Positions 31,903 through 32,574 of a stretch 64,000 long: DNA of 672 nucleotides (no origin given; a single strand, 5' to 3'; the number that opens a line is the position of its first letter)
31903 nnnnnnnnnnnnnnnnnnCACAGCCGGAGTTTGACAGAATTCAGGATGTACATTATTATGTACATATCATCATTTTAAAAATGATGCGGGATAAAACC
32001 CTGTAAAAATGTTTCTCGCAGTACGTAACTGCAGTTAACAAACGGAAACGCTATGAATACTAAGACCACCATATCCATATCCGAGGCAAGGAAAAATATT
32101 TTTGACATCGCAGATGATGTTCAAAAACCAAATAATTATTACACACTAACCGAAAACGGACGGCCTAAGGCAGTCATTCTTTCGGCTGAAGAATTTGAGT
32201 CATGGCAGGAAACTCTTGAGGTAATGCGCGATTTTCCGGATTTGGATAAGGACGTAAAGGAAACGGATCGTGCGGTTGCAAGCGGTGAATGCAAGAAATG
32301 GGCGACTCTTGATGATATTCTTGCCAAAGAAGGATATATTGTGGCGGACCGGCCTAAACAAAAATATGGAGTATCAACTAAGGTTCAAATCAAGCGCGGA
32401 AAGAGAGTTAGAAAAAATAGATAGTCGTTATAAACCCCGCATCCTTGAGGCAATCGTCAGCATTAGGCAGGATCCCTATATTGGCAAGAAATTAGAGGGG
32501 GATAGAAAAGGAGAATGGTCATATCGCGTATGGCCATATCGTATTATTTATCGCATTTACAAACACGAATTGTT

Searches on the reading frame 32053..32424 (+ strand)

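Call 44: search_protein_families(library=pfam, proteins=[window:32053-32424:+], max_evalue=0.1)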
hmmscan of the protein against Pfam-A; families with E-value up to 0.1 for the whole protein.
window:32053-32424:+ (123 aa): 3 families
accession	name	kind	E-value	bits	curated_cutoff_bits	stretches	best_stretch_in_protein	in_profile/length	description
PF02604.26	PhdYeFM_antitox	-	1.7e-14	53.7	29.8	1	5-73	2-69/74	Antitoxin Phd_YefM, type II toxin-antitoxin system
PF01269.23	Fibrillarin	-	0.044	13.4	27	1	4-34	110-140/227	Fibrillarin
PF18506.7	RelB-like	-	0.057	13.7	27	0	29-56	5-32/62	RelB Antitoxin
